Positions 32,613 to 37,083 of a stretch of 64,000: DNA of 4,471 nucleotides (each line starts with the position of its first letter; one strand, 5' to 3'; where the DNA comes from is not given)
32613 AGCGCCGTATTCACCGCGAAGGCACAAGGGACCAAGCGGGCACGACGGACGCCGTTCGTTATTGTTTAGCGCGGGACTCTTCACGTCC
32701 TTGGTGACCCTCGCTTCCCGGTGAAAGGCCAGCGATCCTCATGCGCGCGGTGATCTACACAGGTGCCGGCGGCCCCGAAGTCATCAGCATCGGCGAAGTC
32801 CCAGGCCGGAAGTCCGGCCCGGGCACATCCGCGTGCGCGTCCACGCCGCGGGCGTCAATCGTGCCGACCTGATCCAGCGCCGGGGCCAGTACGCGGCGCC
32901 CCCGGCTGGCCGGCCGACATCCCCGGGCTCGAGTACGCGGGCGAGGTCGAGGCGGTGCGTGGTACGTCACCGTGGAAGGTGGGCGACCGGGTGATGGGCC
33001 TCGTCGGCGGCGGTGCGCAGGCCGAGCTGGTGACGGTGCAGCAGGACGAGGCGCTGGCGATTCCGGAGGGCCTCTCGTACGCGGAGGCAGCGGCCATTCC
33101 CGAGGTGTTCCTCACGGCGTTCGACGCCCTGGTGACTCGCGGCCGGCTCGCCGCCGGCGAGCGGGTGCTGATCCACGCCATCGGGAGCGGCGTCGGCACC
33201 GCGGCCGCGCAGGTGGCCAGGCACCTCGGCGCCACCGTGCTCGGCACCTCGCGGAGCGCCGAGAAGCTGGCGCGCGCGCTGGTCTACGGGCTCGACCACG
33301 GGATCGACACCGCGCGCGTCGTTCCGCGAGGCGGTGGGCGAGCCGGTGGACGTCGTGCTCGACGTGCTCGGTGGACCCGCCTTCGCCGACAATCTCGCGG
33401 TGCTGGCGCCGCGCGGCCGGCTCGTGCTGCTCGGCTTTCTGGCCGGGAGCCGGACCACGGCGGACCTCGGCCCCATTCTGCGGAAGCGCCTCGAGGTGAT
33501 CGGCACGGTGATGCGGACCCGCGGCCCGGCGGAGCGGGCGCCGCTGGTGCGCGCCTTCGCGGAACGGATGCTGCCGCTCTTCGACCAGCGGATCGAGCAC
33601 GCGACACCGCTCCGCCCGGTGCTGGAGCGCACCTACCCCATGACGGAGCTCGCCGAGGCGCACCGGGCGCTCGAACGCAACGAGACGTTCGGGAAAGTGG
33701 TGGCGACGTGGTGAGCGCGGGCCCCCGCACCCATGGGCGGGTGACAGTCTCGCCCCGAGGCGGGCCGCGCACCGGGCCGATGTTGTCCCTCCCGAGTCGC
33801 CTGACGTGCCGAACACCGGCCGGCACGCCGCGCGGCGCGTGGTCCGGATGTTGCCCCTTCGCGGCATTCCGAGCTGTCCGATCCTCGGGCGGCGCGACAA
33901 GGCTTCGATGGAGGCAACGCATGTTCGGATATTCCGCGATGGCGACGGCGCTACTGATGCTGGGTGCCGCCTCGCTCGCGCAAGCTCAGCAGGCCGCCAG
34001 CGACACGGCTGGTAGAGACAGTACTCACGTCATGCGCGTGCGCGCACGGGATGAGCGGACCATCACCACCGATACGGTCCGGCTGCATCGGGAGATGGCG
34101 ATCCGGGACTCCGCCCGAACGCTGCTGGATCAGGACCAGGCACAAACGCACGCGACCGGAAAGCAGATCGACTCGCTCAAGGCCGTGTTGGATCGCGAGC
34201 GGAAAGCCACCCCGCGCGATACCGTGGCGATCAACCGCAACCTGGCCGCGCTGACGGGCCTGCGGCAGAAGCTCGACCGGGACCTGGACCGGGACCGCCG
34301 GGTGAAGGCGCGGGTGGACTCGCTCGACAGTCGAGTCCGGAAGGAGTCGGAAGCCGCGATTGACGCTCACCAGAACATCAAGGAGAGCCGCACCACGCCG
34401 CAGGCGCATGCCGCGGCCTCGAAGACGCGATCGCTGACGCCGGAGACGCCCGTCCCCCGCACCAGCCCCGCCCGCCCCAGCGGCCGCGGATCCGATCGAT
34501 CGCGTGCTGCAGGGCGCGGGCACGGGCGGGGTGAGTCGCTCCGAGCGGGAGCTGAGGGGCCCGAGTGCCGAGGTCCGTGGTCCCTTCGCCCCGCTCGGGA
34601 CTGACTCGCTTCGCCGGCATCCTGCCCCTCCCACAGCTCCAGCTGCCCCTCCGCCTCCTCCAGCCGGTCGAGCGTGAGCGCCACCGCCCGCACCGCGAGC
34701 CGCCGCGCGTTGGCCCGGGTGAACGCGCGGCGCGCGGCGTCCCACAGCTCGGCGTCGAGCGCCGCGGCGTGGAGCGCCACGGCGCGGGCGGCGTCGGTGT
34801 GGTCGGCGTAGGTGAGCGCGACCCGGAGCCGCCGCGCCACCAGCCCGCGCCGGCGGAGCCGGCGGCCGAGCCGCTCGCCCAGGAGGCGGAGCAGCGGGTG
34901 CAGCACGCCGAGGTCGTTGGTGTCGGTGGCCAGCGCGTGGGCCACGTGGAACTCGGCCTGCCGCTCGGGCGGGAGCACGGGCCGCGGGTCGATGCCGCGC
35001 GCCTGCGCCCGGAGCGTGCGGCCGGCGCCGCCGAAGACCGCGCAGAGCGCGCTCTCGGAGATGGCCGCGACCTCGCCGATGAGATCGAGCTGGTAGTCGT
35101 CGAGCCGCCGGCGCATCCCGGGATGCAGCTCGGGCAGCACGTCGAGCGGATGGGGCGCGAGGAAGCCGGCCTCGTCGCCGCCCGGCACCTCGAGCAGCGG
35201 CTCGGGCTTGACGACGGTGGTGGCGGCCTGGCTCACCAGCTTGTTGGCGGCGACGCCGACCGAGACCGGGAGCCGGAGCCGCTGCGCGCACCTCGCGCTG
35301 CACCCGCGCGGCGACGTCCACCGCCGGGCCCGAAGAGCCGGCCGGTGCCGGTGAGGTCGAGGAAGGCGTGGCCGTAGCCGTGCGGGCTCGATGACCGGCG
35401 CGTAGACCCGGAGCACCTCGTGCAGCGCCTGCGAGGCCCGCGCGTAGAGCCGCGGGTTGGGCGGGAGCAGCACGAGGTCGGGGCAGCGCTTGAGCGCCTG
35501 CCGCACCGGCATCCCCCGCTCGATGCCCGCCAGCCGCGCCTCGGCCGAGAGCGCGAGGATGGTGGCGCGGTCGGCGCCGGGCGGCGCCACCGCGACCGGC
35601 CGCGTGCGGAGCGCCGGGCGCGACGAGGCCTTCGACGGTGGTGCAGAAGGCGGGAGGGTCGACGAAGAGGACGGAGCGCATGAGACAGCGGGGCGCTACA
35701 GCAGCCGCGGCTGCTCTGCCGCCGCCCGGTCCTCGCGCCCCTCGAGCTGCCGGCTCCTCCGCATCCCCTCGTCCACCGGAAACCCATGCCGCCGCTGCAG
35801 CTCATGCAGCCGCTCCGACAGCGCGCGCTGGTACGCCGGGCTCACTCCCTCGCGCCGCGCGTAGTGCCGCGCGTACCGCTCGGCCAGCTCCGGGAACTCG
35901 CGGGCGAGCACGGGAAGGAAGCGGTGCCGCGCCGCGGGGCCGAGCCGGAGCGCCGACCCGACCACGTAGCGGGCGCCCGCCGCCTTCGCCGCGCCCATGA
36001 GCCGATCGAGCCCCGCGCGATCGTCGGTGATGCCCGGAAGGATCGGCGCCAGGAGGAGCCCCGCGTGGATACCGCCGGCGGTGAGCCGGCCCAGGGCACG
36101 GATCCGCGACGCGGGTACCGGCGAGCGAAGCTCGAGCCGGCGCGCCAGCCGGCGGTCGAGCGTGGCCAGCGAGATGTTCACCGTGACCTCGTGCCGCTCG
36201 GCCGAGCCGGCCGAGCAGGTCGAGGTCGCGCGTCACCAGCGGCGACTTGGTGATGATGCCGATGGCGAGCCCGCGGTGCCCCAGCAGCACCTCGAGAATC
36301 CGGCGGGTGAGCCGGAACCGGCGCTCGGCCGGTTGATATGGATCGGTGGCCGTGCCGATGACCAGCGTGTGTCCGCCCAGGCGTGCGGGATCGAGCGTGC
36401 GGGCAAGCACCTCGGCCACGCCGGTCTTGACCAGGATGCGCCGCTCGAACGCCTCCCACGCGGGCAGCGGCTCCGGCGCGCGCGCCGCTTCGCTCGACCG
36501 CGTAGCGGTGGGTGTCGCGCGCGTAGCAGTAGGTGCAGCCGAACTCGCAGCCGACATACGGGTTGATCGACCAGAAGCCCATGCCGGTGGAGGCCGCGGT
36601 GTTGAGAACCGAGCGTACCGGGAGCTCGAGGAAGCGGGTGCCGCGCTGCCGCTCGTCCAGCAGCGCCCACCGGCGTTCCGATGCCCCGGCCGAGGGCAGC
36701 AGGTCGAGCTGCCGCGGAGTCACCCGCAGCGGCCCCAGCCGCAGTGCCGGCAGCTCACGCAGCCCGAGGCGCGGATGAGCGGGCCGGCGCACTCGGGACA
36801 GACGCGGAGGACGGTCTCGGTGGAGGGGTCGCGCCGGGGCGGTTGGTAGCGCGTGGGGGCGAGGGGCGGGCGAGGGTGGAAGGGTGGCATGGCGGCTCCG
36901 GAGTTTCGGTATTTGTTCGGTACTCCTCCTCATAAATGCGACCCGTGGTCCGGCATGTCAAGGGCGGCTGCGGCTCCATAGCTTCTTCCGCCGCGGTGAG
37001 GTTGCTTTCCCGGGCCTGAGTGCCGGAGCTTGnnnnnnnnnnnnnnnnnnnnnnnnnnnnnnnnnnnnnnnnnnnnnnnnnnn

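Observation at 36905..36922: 11-bp-period direct repeat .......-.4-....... in the operon promoter, one of three matching sites (candidate SOS-type operator)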

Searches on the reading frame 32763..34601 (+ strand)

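Call 13: search_protein_families(library=pfam, proteins=[window:32763-34601:+], max_evalue=0.01)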
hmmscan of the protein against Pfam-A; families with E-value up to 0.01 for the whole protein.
window:32763-34601:+ (613 aa): 2 families
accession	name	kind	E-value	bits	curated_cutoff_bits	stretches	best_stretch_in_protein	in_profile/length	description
PF00107.32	ADH_zinc_N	-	6.1e-08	33.1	31.8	1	143-183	1-41/129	Zinc-binding dehydrogenase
PF08240.17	ADH_N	-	2.6e-06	28.1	23.5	1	49-102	32-104/104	Alcohol dehydrogenase GroES-like domain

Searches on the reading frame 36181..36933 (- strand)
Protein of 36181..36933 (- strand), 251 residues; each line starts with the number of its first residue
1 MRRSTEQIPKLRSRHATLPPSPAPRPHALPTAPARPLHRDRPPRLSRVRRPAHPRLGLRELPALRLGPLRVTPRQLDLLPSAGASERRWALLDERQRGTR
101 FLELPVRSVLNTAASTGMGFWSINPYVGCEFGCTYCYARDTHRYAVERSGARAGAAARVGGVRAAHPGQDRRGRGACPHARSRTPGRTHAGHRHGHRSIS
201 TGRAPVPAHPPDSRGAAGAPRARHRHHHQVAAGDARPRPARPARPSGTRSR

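Call 13: search_protein_families(library=pfam, proteins=[window:36181-36933:-], max_evalue=0.01)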
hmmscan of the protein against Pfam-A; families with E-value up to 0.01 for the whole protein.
window:36181-36933:- (251 aa): 1 family
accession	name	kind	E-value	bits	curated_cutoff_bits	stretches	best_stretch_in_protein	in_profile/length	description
PF04055.27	Radical_SAM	-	0.0025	18.4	29.5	1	123-149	1-29/166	Radical SAM superfamily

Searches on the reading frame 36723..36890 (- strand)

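Call 56: search_protein_families(library=pfam, proteins=[window:36723-36890:-], max_evalue=0.01)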
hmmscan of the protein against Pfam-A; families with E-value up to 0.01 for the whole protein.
seq(56 aa): 1 family
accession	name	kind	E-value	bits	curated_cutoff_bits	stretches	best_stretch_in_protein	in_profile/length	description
PF05810.19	NinF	-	0.0079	16.5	27.5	0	29-38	15-24/25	NinF protein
